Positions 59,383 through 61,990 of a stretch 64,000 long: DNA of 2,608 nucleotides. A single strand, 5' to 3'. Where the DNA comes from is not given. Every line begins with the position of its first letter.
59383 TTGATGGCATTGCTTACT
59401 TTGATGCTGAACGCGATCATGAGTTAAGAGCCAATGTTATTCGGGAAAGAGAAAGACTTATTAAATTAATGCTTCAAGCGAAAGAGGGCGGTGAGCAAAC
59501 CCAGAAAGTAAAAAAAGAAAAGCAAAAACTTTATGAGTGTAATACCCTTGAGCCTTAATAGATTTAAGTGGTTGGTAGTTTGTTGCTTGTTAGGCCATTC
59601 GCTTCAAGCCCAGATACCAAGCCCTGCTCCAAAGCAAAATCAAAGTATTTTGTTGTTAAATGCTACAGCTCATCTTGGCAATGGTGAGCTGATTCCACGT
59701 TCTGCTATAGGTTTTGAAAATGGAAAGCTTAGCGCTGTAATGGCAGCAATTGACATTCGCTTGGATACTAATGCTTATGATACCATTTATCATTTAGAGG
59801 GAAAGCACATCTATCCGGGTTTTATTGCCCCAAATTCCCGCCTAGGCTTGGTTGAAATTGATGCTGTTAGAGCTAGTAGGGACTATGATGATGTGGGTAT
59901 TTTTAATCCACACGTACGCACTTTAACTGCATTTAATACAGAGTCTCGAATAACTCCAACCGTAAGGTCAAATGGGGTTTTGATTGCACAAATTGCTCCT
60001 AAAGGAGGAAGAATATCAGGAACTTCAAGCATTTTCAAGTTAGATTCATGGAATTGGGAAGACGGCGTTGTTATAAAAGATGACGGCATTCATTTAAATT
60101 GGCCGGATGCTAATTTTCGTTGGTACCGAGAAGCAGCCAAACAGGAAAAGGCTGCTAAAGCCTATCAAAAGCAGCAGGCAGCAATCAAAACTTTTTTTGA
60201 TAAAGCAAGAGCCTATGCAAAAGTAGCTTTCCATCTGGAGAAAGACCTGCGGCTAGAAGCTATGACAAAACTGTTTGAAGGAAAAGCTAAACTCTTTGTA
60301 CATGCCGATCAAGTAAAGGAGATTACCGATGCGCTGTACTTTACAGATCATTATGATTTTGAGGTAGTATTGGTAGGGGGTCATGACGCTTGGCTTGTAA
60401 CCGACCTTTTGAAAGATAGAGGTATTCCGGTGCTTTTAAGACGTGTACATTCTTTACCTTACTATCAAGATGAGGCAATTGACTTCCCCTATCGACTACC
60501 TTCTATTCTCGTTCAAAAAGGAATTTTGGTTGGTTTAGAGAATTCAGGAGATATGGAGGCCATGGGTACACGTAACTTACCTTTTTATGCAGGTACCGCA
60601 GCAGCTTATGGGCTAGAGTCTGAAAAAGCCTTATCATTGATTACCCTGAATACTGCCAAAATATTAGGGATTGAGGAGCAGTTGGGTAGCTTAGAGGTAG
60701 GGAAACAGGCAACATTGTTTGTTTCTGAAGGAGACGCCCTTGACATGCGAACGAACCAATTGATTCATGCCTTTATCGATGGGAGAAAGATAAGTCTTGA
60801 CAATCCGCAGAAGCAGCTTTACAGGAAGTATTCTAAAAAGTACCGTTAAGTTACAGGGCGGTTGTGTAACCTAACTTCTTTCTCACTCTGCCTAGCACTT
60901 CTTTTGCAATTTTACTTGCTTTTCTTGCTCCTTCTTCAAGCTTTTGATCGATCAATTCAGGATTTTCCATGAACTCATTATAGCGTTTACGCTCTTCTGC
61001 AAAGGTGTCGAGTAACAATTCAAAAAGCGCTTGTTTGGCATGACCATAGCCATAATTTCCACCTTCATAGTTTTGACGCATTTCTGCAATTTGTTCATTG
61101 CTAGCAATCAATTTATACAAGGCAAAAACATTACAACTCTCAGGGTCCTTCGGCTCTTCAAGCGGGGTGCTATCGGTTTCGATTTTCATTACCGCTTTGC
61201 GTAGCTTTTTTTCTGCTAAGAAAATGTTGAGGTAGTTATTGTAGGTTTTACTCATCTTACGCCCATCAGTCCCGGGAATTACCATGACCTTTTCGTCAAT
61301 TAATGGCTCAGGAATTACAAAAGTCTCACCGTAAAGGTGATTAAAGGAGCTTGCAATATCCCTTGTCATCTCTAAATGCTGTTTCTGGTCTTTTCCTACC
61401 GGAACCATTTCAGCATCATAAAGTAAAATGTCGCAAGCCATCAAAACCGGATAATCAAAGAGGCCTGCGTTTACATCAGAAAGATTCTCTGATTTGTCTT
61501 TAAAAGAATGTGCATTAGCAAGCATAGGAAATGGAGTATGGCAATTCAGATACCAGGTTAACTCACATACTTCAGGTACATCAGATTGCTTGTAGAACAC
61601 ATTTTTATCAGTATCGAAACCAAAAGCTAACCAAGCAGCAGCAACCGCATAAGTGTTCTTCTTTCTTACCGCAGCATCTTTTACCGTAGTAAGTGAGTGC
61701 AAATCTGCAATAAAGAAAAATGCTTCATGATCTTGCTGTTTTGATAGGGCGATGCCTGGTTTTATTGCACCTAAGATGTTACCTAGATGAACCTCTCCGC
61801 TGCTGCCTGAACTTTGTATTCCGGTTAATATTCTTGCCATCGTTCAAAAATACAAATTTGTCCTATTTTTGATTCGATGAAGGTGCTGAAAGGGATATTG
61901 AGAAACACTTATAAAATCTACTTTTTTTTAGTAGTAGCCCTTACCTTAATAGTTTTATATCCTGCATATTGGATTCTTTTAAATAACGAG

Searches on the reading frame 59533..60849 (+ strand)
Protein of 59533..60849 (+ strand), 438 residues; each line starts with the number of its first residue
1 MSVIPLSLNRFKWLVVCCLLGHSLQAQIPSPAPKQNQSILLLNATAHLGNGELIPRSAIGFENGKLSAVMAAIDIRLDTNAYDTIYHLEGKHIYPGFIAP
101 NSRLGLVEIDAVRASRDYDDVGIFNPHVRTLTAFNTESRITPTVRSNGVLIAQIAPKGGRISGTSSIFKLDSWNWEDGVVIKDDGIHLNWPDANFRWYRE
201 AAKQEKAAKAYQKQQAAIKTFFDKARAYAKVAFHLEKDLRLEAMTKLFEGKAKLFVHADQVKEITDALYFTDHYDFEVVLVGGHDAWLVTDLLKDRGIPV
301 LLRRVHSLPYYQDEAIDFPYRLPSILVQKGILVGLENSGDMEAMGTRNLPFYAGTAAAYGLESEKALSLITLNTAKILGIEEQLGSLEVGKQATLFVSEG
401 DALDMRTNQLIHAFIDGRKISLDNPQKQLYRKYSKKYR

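Call 69: search_protein_families(library=pfam, proteins=[window:59533-60849:+], max_evalue=0.0001)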
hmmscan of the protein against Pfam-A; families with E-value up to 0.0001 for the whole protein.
window:59533-60849:+ (438 aa): 2 families
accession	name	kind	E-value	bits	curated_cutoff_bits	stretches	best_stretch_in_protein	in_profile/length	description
PF01979.26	Amidohydro_1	-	1e-08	35.3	25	1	356-408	276-333/345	Amidohydrolase family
PF07969.17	Amidohydro_3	-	3.8e-06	27.1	29.7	1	361-410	407-456/472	Amidohydrolase family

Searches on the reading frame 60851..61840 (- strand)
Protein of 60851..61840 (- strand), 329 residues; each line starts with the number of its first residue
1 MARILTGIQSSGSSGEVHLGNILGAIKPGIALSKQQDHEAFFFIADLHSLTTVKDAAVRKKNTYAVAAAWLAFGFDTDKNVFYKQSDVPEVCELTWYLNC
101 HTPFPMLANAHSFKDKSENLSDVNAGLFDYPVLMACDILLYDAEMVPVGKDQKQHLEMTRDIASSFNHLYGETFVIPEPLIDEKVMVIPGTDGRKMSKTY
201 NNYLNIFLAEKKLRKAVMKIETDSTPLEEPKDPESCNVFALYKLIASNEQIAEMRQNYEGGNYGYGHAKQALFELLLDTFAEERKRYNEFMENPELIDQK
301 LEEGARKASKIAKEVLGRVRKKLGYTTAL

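Call 69: search_protein_families(library=pfam, proteins=[window:60851-61840:-], max_evalue=0.0001)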
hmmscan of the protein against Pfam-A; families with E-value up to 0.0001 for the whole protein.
window:60851-61840:- (329 aa): 1 family
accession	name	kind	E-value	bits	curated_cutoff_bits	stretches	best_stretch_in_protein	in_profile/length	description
PF00579.31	tRNA-synt_1b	-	1.9e-52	178.9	21.1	1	3-279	7-290/292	tRNA synthetases class I (W and Y)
